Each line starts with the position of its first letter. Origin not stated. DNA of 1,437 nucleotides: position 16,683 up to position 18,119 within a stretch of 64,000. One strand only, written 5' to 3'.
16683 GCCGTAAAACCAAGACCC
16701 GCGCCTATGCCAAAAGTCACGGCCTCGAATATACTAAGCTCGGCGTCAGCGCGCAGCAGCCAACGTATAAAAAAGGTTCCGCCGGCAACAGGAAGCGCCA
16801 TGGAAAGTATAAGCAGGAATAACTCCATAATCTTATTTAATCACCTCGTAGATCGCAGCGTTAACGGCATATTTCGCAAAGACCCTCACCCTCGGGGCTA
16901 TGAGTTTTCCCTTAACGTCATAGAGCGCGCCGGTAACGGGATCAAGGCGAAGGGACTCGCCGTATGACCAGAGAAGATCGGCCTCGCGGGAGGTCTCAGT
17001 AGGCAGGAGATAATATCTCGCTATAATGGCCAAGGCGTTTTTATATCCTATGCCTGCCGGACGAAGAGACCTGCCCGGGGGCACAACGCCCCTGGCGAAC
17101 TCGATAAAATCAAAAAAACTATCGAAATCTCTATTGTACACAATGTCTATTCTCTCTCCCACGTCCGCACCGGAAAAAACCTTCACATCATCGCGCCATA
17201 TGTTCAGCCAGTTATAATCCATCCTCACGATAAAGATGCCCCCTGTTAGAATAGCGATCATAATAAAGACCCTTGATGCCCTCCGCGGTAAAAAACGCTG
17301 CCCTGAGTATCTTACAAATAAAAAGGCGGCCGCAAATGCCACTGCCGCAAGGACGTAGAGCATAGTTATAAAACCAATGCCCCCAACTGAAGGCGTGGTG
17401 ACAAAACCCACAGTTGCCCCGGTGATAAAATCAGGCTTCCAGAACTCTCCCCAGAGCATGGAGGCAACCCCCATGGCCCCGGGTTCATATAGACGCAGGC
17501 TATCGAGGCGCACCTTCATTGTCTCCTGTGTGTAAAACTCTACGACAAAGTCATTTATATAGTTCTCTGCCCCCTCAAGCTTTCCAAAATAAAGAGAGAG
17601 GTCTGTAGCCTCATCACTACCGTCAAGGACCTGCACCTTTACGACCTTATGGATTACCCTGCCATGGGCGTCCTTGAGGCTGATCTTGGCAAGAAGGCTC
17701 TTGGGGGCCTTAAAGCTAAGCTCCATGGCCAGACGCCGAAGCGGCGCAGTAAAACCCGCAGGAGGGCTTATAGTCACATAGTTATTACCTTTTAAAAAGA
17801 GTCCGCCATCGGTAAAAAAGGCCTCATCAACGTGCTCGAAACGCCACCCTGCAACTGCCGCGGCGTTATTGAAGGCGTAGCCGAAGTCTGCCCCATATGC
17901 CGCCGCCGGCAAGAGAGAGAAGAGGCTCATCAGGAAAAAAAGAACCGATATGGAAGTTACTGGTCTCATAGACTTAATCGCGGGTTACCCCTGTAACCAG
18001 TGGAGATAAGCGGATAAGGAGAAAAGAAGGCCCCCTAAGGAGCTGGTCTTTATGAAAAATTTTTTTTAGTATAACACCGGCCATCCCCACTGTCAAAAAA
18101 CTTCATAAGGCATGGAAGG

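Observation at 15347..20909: Tandemly duplicated, unassignable two-gene membrane module between rho and era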

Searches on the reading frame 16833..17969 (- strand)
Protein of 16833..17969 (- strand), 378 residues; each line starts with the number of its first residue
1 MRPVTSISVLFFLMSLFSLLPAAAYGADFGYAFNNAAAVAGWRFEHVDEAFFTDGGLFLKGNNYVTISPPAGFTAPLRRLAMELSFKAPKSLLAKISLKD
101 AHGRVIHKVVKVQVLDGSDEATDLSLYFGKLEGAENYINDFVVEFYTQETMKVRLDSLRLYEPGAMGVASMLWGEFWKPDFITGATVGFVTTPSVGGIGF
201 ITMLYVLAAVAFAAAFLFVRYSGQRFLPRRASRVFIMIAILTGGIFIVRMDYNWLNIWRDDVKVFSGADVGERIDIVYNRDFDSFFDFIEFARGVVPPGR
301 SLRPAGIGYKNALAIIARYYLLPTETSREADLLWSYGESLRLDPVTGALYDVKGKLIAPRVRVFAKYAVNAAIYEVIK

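Call 5: search_protein_families(library=pfam, proteins=[window:16833-17969:-], max_evalue=1)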
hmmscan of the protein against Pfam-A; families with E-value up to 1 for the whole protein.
window:16833-17969:- (378 aa): 0 families

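Call 6: search_protein_families(library=ncbifam, proteins=[window:16833-17969:-], max_evalue=1)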
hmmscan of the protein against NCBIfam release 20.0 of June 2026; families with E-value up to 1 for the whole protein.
window:16833-17969:- (378 aa): 0 families

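Call 7: find_homologous_proteins(query=window:16833-17969:-)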
Query window:16833-17969:- (378 aa): 20 proteins with E <= 0.001 among 8000 candidates.
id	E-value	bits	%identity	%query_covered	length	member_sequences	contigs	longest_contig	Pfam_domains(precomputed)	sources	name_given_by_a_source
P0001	8.5e-240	813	100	97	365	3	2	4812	-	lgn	-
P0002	1.1e-139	484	57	100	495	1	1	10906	-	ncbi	-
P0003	1.2e-138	480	60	95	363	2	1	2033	-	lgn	-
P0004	6.4e-137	475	58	100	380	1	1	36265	-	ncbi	ncbi:MAG: hypothetical protein ACE5EZ_01245 [Thermodesulfobacteriota bacterium]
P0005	5.0e-132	458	56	95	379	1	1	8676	-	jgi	-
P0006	7.9e-130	451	56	95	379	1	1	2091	-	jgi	-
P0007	4.5e-126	439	56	97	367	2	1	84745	-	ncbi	ncbi:MAG: hypothetical protein ACE5DW_00155 [Thermodesulfobacteriota bacterium]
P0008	1.1e-123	431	55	97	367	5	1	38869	-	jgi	-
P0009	5.2e-123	429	56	94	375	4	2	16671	-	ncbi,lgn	-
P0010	1.4e-122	427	56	97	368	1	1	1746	-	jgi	-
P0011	6.0e-121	422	53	97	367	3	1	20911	-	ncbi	-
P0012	1.0e-120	421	54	97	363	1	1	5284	-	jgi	-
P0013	1.2e-118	414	51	100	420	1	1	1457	-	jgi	-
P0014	3.6e-117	410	51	100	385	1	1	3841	-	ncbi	ncbi:MAG: hypothetical protein ACE5DR_02945 [Thermodesulfobacteriota bacterium]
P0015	3.8e-115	403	53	92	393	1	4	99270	-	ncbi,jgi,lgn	-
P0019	6.2e-101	356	47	97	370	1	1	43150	-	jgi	-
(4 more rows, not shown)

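Call 9: search_solved_structures(query=window:16833-17969:-, max_evalue=10)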
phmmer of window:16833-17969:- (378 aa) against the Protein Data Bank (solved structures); distinct sequences matched with E-value up to 10: 3.
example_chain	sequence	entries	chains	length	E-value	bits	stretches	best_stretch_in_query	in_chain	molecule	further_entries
2l38_A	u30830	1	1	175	0.14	14.3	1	241-281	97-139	Sticholysin-2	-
1gwy_A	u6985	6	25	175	0.14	14.3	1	241-281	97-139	STICHOLYSIN II | DELTA-stichotoxin-She4b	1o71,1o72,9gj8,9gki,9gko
2l2b_A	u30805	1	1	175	0.26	13.4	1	241-281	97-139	Sticholysin-2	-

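Call 10: find_encoding_contigs(protein=P0015, flank=8000, max_places=3)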
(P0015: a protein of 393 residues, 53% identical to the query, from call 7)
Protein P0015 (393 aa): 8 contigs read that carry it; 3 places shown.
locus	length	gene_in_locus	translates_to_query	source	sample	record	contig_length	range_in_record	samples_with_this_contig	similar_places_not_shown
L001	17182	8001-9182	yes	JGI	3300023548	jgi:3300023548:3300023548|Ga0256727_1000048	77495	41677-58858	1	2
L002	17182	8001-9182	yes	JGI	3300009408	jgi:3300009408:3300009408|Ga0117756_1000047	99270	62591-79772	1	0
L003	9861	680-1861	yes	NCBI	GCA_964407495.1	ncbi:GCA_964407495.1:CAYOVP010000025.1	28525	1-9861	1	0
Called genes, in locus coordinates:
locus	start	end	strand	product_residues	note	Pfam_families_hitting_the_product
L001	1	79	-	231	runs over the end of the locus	PF01618:MotA_ExbB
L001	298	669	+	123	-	PF02537:CRCB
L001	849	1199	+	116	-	PF02641:DUF190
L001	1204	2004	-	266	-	PF01261:AP_endonuc_2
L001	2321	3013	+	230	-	PF00392:GntR, PF07729:FCD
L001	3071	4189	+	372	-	PF01479:S4, PF00849:PseudoU_synth_2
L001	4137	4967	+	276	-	PF02578:Cu-oxidase_4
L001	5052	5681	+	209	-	PF01121:CoaE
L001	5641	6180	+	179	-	-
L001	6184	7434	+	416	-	PF07498:Rho_N, PF07497:Rho_RNA_bind, PF00006:ATP-synt_ab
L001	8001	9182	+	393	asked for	-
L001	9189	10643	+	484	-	PF13231:PMT_2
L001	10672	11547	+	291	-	PF00350:Dynamin_N (faint), PF01926:MMR_HSR1, PF02421:FeoB_N, PF03193:RsgA_GTPase (faint), PF04548:AIG1 (weak), PF00009:GTP_EFTU (weak), PF07650:KH_2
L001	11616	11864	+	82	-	-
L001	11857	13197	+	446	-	PF00005:ABC_tran (faint), PF00009:GTP_EFTU, PF01926:MMR_HSR1, PF02421:FeoB_N, PF00009:GTP_EFTU, PF01926:MMR_HSR1, PF02421:FeoB_N, PF14714:KH_dom-like, +7 more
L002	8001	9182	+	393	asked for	-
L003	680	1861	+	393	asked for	-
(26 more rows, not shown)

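Call 11: find_encoding_contigs(protein=P0007, flank=8000, max_places=2)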
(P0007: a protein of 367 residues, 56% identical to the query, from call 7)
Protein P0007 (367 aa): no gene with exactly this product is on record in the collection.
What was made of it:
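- Tried and rejected: P0007 was not on record for context look-up (call 11).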

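Call 12: find_encoding_contigs(protein=P0019, flank=8000, max_places=2)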
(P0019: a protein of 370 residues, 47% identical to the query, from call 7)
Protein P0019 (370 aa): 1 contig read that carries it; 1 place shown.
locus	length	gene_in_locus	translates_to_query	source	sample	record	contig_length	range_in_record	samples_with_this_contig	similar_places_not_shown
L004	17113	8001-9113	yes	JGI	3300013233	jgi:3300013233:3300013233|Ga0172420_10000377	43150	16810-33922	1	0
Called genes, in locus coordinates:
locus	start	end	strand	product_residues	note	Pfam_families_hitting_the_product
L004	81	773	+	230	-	PF00392:GntR, PF07729:FCD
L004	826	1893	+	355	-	PF01479:S4 (weak), PF00849:PseudoU_synth_2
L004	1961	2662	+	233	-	PF02578:Cu-oxidase_4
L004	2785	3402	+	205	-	PF01121:CoaE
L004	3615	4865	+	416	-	PF07498:Rho_N, PF07497:Rho_RNA_bind, PF00006:ATP-synt_ab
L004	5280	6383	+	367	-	-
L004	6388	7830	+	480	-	PF13231:PMT_2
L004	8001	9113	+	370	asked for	-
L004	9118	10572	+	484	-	PF13231:PMT_2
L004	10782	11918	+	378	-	-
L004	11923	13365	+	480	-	PF13231:PMT_2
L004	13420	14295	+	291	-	PF00350:Dynamin_N (faint), PF01926:MMR_HSR1, PF02421:FeoB_N, PF03193:RsgA_GTPase (faint), PF04548:AIG1 (weak), PF00009:GTP_EFTU (weak), PF07650:KH_2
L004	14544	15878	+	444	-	PF00009:GTP_EFTU (weak), PF00350:Dynamin_N (faint), PF01926:MMR_HSR1, PF02421:FeoB_N, PF00009:GTP_EFTU, PF01926:MMR_HSR1, PF02421:FeoB_N, PF14714:KH_dom-like, +6 more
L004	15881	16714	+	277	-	PF03631:Virul_fac_BrkB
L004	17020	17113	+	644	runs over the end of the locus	PF06480:FtsH_ext, PF06068:TIP49 (weak), PF00004:AAA, PF07728:AAA_5 (weak), PF17862:AAA_lid_3, PF01434:Peptidase_M41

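Call 24: predict_structure(alignment_id=A1)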
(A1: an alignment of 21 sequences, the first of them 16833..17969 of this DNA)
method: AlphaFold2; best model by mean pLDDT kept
length: 378 residues; sequences in the alignment: 21
mean_pLDDT: 71.9   pTM: 0.65
mean pLDDT of the five models: 71.9, 71.7, 68.1, 66.5, 66.2
residues with pLDDT >= 90: 51; 70-90: 186; 50-70: 88; < 50: 53
segments of 3 or more residues with pLDDT < 50: 1-4, 19-21, 23-25, 183-198, 253-278
pLDDT, mean of each block of 10 residues (from residue 1): 51 56 57 85 91 88 90 80 85 83 77 65 79 72 86 89 73 63 39 36 65 71 72 73 66 48 44 44 74 80 79 69 65 86 90 89 88 89
secondary structure, 60 per line:
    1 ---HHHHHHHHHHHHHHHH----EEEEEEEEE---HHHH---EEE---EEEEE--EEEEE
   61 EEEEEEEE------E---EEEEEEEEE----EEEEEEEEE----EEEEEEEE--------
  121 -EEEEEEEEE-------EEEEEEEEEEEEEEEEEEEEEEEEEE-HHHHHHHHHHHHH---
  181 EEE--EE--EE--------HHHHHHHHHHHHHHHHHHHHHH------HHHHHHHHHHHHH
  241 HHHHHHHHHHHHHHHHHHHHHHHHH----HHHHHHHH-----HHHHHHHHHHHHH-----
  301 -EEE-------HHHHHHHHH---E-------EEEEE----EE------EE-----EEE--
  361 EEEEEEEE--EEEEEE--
elements in order: H4-19 E24-32 H36-39 E43-45 E49-53 E56-68 E79-87 E92-100 E105-112 E122-130 E138-163 H165-177 E181-183 H200-221 H228-265 H270-277 H283-295 E302-304 H312-320 E332-336 E356-358 E361-368 E371-376
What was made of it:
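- On Carbohydrate-binding module (A N-terminal domain): Domain pLDDT is 80-90 (call 24).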

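Call 25: search_protein_representatives(alignment_id=A1)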
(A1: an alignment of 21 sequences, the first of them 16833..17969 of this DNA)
Query: 21 sequences, 380 profile positions. Proteins with E-value up to 0.001 (for the whole library): 160; up to 1e-10: 114; up to 1e-30: 62. The best 150 are listed.
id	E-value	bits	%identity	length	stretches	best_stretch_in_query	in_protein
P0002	3.5e-180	615.3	-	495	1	1-380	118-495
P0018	5.1e-175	598.3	-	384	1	1-380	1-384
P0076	1.7e-161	553.8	-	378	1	1-380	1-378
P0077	1.2e-140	485.1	-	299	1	14-311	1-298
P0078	9.6e-108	376.9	-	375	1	9-380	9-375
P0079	2.9e-98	345.7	-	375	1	6-380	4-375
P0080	2.6e-88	312.9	-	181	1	200-380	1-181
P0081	2.2e-78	280.2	-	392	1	8-377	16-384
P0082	6.2e-75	268.9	-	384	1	8-380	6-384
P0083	1.9e-72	260.7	-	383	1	9-378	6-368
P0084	6.2e-70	252.4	-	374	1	12-379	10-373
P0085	8.7e-69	248.7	-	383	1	12-378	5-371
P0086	1.5e-68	247.9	-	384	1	11-380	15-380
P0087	6.8e-68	245.7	-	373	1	12-380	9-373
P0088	1.3e-67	244.8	-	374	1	8-378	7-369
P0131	8.5e-34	133.5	-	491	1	9-377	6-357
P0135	7.2e-31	123.9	-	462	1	154-361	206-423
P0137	8.6e-30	120.3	-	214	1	178-379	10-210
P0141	6.3e-29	117.5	-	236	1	173-379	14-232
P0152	2.9e-27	112.0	-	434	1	179-365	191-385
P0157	1.1e-25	106.8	-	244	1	171-373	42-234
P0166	6.0e-20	87.9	-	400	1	155-379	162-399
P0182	1.9e-14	69.8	-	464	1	174-376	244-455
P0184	6.5e-13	64.7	-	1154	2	176-315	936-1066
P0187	4.1e-11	58.8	-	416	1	9-267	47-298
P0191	5.2e-09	51.9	-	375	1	154-325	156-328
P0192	1.4e-08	50.5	-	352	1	156-343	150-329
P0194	2.2e-08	49.8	-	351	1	139-329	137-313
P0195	3.4e-08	49.2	-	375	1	156-377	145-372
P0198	1.0e-07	47.6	-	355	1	150-338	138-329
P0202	1.0e-06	44.3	-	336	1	175-340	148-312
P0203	1.1e-06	44.2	-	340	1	174-376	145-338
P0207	1.0e-05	41.1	-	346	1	173-339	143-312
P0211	3.3e-05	39.4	-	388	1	104-310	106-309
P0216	1.1e-04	37.7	-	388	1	162-376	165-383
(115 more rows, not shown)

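Call 27: search_protein_families(library=pfam, proteins=[P0184, P0131, P0135, P0152, P0182, P0137, P0141, P0157, P0166, P0187], max_evalue=0.01)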
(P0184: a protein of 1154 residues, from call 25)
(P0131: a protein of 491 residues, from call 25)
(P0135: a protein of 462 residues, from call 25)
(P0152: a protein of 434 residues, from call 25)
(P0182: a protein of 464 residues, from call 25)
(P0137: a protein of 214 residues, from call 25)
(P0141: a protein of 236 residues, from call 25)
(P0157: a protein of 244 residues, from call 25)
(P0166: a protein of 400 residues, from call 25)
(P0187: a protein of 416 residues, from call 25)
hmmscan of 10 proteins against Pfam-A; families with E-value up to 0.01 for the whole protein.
P0184 (1154 aa): 18 families
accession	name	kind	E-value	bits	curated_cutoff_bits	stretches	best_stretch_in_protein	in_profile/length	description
PF00515.34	TPR_1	-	3.7e-37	125.1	27.8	4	783-814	3-34/34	Tetratricopeptide repeat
PF07719.23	TPR_2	-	8.3e-36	119.6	27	5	637-668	3-34/34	Tetratricopeptide repeat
PF13414.12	TPR_11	-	4.2e-28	97.2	26.8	4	757-795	4-42/42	TPR repeat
PF13181.12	TPR_8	-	1.6e-24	84.4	25.7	2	474-501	5-32/34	Tetratricopeptide repeat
PF13428.12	TPR_14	-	3e-24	83.4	23.5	1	643-676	9-42/44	Tetratricopeptide repeat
PF14559.12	TPR_19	-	3.2e-22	79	25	3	516-577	3-63/68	Tetratricopeptide repeat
PF13431.12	TPR_17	-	1.4e-21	75.3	24.4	0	458-491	1-34/34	Tetratricopeptide repeat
PF13432.12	TPR_16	-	3.9e-21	75.6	32.7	3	425-469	20-64/65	Tetratricopeptide repeat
PF13424.12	TPR_12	-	1e-18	67.7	30.1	2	439-499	6-74/77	Tetratricopeptide repeat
PF23914.1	TPR_CcmH_CycH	-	4.6e-11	43.2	42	1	431-537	45-154/158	Cytochrome c-type biogenesis protein H TPR domain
PF13374.12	TPR_10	-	3.1e-08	33.8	27.5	0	782-810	3-31/42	Tetratricopeptide repeat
PF13176.12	TPR_7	-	2.9e-07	30.5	27.9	0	482-501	11-32/36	Tetratricopeptide repeat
PF13429.12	TPR_15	-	1.4e-06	28.4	26.2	0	502-561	144-203/280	Tetratricopeptide repeat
PF25063.1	ARM_TT21_C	-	5.9e-05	23.5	35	0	482-538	107-164/209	Tetratricopeptide repeat protein 21 C-terminal ARM domain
PF01239.28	PPTA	-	0.00017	21.6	29.5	0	901-919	1-19/32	Protein prenyltransferase alpha subunit repeat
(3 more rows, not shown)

P0131 (491 aa): 0 families

P0135 (462 aa): 0 families

P0152 (434 aa): 1 family
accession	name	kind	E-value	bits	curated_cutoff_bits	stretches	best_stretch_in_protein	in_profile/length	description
PF04479.18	RTA1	-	0.0022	18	24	1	220-280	115-167/208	RTA1 like protein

P0182 (464 aa): 11 families
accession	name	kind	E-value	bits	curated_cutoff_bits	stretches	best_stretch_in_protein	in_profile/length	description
PF00515.34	TPR_1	-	2.3e-17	62.5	27.8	2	193-223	3-33/34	Tetratricopeptide repeat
PF07719.23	TPR_2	-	7.7e-16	57.3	27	3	42-70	6-34/34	Tetratricopeptide repeat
PF13414.12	TPR_11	-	2.4e-13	50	26.8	2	47-81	4-38/42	TPR repeat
PF13432.12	TPR_16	-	4.7e-11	43.4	32.7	2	163-224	3-64/65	Tetratricopeptide repeat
PF13428.12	TPR_14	-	2.7e-10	40.3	23.5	0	79-112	9-42/44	Tetratricopeptide repeat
PF13431.12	TPR_17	-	1.5e-08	34.7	24.4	0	95-115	3-23/34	Tetratricopeptide repeat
PF14559.12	TPR_19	-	2.5e-08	34.5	25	2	48-108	2-62/68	Tetratricopeptide repeat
PF13181.12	TPR_8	-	5.9e-07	29.6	25.7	0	49-70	13-34/34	Tetratricopeptide repeat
PF13424.12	TPR_12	-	3.7e-05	24.3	30.1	0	72-101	4-33/77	Tetratricopeptide repeat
PF12895.13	ANAPC3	-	0.0059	17.3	27.2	0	33-93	19-78/82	Anaphase-promoting complex, cyclosome, subunit 3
PF03704.23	BTAD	-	0.0075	17.1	22.1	0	148-234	16-105/146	Bacterial transcriptional activator domain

P0137 (214 aa): 0 families

P0141 (236 aa): 0 families

P0157 (244 aa): 1 family
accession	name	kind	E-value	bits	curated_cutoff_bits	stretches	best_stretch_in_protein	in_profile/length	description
PF14329.11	DUF4386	-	0.0075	16.6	27.6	0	64-143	41-121/210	Domain of unknown function (DUF4386)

P0166 (400 aa): 0 families

P0187 (416 aa): 0 families
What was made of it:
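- In other lineages the A core is fused to TPR repeats (P0182, P0184; call 27), which are typical protein-binding modules.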

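Call 30: fold_search(model_id=the predicted structure, library=pdb)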
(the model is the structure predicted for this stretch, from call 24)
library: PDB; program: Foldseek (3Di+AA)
matches with E <= 10: 1585; with E <= 0.001: 117
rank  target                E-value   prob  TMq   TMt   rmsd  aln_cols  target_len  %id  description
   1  8qpg_TA               6.8e-07  1.00  0.29  0.26   4.3       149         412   15  Turret of Haloferax tailed virus 1 (released 2024-10-09)
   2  1wky                  9.3e-06  1.00  0.26  0.22   5.0       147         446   14  Crystal structure of alkaline mannanase from Bacillus sp. strain JAMB-602: catalytic domain and its Carbohydrate Binding (released 2005-06-15)
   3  9cyn_B                9.9e-06  1.00  0.27  0.44   5.6       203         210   14  Flagellar filament sheath protein FlaA1 (released 2026-03-18)
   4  5z6p_A                1.6e-05  1.00  0.29  0.16   4.1       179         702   12  The crystal structure of an agarase, AgWH50C (released 2019-01-02)
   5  8xmz_A                1.7e-05  1.00  0.24  0.54   4.3       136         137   12  Crystal structure of a novel porphyran-binding carbohydrate binding module (released 2024-01-17)
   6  9cyn_A                1.8e-05  1.00  0.26  0.42   5.1       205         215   15  Flagellar filament sheath protein FlaA1 (released 2026-03-18)
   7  2xom_A                2.9e-05  1.00  0.25  0.57   3.6       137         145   12  Atomic resolution structure of TmCBM61 in complex with beta-1,4- galactotriose (released 2010-09-08)
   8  2waa                  3.7e-05  1.00  0.21  0.24   5.2       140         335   13  Structure of a family two carbohydrate esterase from Cellvibrio japonicus (released 2009-03-24)
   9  5fui                  4.2e-05  1.00  0.26  0.68   4.1       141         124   14  Crystal structure of the C-terminal CBM6 of LamC a marine laminarianse from Zobellia galactanivorans (released 2016-03-02)
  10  7uaf_D                4.2e-05  1.00  0.23  0.17   6.8       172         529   14  Human meprin alpha inhibitory complex with compound 10d (N~3~,N~3~-bis[(2H-1,3-benzodioxol-5-yl)methyl]-N-hydroxy-beta (released 2022-11-02)
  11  9h99                  4.5e-05  1.00  0.23  0.09   8.5       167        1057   13  Native structure of the full-length pesticidal protein Cry1Ca18 at pH7, from crystals formed in vivo (released 2025-11-12)
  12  5z6p_B                5.4e-05  1.00  0.29  0.18   3.8       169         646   12  The crystal structure of an agarase, AgWH50C (released 2019-01-02)
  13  9qxq                  6.5e-05  1.00  0.23  0.09   8.8       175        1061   12  native structure of full-length pesticidal protein Cry1Ca18 at pH9, from crystals formed in vivo (released 2026-02-11)
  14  9jsi_A                6.5e-05  1.00  0.19  0.16   6.6       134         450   16  Clostridium perfringens iota toxin pore Ib in prepore II state (released 2025-05-14)
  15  7zvo                  6.9e-05  1.00  0.26  0.65   4.0       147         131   10  Structure of CBM BT0996-C from Bacteroides thetaiotaomicron (released 2023-02-08)
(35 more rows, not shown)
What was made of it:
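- On Carbohydrate-binding module (A N-terminal domain): Foldseek matches CBM6, CBM11, CBM27, CBM35, CBM61 and a porphyran-binding CBM, E 7e-7 to 2e-4, target TM up to 0.68 (call 30).
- Closest known: GT-C enzymes with cis-fused carbohydrate-binding modules: EmbA/B/C, AftD, GT136 ORF12. Same: A's N-domain has that fold (call 30).
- The beta-sandwich matches CBM6/11/27/35/61-type jelly rolls, E 7e-7 to 1e-4 (call 30).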

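Call 44: search_solved_structures(query=A1, max_evalue=10)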
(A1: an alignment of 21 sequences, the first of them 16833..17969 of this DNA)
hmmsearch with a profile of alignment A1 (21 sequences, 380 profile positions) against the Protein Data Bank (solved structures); distinct sequences matched with E-value up to 10: 13.
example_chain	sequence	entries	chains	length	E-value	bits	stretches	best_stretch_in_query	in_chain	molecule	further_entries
21nr_A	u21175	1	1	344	0.0072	18.5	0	81-137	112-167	TLP-IPT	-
5x5j_A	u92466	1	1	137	0.12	14.5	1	62-159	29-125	AdeR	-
5xjp_A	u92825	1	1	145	0.14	14.3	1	62-159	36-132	AdeR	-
7cci_A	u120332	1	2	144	0.14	14.2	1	62-159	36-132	AdeR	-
3hi2_B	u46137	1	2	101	0.44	12.6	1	134-189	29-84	Motility quorum-sensing regulator mqsR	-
5noc_A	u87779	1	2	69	0.76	11.8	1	104-158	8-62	Stage 0 sporulation protein J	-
4roj_A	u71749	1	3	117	0.78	11.8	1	259-294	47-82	Guanine nucleotide exchange factor VAV2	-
7wfy_C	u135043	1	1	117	0.79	11.8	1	259-294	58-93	Guanine nucleotide exchange factor VAV2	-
7rnv_A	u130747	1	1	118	0.8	11.7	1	259-294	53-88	Guanine nucleotide exchange factor VAV2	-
2dlz_A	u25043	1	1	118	0.8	11.7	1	259-294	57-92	Protein vav-2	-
2lnw_A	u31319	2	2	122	0.85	11.7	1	259-294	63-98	Guanine nucleotide exchange factor VAV2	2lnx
4zbm_A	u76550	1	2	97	2.6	10.1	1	183-220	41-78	Potassium channel protein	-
3k06_A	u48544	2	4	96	9.8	8.2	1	183-220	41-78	Potassium channel protein NaK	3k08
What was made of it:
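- Closest known: GPI mannosyltransferase I: catalytic GT-C Gpi14/PIG-M plus auxiliary Pbn1/PIG-X. Different: No sequence similarity to A was detected (calls 9, 44).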
